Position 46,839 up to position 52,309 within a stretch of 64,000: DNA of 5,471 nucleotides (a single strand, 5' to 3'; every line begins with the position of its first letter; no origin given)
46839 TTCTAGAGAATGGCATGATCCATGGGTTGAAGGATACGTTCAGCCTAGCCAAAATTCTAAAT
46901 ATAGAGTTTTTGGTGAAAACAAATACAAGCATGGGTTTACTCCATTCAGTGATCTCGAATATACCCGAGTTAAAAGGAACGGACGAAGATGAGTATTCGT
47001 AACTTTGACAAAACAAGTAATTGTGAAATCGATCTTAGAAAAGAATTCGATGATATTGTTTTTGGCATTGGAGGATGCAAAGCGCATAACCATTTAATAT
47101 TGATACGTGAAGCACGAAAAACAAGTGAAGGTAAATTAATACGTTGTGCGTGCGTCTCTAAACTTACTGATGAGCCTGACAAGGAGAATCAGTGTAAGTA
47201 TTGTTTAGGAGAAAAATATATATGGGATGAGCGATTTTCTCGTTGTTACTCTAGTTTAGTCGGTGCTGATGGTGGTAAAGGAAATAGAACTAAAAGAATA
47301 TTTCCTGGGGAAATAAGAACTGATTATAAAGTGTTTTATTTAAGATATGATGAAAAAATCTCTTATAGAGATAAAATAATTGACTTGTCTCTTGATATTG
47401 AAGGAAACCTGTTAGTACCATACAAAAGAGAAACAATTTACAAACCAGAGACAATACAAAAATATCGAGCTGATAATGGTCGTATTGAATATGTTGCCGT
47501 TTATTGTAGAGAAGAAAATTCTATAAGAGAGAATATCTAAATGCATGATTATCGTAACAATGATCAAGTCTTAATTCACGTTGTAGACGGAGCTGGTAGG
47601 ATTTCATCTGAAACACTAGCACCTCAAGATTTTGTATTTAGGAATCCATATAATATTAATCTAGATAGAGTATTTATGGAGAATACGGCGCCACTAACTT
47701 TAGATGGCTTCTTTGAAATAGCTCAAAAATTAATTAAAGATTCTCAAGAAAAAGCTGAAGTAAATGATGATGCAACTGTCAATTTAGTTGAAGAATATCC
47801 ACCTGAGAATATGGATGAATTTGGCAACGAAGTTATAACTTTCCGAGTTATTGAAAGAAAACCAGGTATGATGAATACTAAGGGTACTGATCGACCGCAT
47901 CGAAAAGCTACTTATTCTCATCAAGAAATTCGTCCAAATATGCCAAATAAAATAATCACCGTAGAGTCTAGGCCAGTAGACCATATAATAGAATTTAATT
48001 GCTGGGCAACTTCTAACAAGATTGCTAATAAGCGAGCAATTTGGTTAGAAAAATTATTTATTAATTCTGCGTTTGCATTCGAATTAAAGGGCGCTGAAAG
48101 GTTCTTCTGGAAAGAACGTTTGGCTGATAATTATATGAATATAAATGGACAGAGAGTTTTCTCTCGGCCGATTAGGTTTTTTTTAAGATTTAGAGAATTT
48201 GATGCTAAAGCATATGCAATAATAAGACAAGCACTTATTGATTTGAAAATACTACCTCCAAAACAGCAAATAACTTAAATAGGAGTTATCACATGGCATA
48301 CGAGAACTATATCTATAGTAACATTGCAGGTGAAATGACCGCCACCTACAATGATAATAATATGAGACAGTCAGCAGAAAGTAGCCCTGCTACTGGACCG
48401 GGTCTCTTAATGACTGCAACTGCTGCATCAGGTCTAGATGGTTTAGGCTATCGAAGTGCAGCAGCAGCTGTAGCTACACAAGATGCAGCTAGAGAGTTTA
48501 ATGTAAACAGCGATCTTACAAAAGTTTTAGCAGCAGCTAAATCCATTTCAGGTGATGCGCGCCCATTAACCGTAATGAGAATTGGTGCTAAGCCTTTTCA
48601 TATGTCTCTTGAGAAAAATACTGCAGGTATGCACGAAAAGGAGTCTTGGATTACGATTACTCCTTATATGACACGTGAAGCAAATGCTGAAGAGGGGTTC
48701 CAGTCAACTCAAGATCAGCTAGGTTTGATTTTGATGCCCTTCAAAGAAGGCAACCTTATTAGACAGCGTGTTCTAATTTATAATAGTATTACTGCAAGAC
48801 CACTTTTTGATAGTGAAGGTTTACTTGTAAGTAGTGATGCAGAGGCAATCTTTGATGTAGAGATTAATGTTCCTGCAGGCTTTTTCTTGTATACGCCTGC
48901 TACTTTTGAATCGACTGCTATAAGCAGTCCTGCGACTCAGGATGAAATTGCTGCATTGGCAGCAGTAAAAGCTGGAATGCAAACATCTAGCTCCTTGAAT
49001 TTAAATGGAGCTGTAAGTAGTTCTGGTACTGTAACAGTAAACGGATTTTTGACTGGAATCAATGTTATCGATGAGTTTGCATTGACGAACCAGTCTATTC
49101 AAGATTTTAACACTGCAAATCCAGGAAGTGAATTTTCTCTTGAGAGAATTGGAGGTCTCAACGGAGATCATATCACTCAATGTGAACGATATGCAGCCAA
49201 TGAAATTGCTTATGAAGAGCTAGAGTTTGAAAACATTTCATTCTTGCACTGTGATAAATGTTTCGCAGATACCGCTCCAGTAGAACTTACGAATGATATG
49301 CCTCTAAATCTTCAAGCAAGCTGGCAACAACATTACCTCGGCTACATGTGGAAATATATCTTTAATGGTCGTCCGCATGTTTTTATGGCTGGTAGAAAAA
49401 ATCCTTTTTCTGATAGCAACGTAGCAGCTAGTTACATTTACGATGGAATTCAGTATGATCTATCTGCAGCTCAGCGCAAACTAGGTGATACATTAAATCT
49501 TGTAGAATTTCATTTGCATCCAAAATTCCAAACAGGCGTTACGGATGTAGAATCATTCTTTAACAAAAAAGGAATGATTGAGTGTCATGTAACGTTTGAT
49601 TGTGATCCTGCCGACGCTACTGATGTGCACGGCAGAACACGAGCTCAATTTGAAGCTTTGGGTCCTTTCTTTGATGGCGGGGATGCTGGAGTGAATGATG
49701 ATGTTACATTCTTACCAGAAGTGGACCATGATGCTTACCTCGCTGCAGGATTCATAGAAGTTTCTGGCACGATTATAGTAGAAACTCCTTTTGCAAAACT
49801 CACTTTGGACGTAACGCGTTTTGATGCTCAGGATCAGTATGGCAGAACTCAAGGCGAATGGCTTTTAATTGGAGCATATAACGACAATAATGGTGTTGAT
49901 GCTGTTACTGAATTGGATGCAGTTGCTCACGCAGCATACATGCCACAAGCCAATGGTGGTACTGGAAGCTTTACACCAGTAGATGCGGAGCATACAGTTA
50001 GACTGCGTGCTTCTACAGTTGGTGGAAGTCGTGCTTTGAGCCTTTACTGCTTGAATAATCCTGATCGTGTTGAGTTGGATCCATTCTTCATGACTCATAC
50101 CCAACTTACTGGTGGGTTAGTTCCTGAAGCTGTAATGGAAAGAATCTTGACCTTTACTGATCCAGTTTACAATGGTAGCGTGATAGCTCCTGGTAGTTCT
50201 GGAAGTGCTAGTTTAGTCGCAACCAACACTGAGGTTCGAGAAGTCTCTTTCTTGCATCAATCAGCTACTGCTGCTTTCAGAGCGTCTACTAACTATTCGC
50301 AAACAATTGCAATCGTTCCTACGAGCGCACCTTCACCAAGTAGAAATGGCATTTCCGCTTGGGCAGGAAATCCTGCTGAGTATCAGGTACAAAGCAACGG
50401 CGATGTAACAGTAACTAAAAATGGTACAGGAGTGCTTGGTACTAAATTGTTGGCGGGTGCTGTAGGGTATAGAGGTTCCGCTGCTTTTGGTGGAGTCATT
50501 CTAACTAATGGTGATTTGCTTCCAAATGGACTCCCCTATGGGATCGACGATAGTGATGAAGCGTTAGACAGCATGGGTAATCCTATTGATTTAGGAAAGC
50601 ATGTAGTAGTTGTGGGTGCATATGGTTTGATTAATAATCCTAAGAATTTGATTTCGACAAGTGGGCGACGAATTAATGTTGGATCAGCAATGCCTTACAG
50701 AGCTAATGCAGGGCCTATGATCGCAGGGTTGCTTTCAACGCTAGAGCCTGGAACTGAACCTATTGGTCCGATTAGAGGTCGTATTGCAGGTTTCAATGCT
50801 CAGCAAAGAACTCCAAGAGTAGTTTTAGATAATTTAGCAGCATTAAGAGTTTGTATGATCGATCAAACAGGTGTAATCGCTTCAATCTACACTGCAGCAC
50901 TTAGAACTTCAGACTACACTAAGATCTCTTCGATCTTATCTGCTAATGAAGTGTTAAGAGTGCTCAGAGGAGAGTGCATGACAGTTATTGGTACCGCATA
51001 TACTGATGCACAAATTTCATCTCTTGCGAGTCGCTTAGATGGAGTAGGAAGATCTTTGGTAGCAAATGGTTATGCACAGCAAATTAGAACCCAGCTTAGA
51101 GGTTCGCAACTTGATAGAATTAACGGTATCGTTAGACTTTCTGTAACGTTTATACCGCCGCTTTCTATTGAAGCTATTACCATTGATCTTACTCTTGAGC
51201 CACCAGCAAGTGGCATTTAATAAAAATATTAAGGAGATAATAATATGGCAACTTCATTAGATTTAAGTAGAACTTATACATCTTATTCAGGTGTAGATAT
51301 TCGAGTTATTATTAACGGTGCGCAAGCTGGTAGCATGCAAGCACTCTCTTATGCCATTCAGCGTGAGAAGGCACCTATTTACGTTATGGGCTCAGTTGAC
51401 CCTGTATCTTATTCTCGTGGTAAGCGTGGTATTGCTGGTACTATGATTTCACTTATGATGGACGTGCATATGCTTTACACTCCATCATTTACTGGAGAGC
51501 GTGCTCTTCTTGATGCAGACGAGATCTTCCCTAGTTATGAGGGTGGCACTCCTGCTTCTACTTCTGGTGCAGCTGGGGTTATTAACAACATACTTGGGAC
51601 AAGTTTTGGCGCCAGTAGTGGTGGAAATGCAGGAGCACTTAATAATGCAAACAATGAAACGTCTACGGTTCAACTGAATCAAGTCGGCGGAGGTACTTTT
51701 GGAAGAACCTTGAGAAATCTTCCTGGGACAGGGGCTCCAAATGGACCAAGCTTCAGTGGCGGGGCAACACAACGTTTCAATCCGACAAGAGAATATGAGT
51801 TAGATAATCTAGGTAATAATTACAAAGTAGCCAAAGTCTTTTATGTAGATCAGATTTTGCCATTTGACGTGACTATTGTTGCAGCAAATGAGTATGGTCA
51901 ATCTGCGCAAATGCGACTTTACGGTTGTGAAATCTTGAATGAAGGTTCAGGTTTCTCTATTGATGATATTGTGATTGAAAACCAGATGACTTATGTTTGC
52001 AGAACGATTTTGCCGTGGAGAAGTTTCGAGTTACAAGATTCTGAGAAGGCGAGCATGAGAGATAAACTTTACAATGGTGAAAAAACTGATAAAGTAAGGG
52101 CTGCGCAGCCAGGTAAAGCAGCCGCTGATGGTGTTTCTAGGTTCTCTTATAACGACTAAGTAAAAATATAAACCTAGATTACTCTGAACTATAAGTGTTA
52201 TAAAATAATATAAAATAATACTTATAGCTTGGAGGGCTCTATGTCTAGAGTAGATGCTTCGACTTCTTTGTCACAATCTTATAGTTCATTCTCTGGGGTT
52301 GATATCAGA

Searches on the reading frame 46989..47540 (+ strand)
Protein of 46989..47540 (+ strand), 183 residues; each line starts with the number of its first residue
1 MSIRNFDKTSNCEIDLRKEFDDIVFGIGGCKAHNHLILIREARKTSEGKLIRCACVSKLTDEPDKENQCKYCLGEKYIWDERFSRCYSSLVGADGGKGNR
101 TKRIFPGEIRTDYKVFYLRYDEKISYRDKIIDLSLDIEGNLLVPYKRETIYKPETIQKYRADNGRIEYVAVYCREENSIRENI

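Call 12: search_protein_families(library=phrogs, proteins=[window:46989-47540:+], max_evalue=0.001)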
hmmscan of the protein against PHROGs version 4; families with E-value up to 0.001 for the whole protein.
window:46989-47540:+ (183 aa): 1 family
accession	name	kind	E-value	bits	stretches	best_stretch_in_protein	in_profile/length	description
phrog_38102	-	head and packaging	2.8e-07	31.6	1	14-177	3-150/178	virion structural protein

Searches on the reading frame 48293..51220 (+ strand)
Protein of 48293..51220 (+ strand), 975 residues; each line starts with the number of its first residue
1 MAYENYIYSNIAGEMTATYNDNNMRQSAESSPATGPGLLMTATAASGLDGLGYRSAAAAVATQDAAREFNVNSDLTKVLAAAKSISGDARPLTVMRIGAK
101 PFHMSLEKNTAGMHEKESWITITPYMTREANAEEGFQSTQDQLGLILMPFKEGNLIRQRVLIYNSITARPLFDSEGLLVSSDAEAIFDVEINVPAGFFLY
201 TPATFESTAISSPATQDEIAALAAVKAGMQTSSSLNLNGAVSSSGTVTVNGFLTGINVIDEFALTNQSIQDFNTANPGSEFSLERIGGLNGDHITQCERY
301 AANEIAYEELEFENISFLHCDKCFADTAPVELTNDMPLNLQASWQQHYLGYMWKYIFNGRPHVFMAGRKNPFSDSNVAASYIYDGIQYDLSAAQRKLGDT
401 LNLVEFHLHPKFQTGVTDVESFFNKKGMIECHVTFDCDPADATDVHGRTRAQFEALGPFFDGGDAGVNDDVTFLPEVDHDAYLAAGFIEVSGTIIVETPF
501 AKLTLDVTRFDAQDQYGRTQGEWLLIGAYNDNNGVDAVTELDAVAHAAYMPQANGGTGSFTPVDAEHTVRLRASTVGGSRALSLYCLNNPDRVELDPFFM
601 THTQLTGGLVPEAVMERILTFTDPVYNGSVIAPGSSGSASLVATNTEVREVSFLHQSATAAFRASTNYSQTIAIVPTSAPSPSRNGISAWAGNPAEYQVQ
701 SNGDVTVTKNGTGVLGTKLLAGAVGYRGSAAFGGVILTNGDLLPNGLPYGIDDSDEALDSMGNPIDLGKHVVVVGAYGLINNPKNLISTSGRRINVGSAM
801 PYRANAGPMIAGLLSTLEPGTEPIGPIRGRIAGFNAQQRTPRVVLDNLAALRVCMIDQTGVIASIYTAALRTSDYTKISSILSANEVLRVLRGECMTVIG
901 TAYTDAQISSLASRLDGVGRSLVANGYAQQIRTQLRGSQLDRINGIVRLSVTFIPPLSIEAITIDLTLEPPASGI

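Call 12: search_protein_families(library=phrogs, proteins=[window:48293-51220:+], max_evalue=0.001)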
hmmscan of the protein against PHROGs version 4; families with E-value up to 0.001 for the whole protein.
window:48293-51220:+ (975 aa): 1 family
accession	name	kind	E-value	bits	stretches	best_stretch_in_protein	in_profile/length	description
phrog_16991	-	tail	3.7e-10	39.9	1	650-968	505-772/777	tail sheath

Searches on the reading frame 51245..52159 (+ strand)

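Call 12: search_protein_families(library=phrogs, proteins=[window:51245-52159:+], max_evalue=0.001)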
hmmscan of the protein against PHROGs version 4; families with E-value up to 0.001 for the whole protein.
window:51245-52159:+ (304 aa): 2 families
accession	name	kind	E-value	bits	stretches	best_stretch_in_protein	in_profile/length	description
phrog_9206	-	head and packaging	7.2e-42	144.7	1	8-270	19-175/501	major head protein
phrog_34314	-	unknown function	1.7e-18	67.6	2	201-255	97-151/450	-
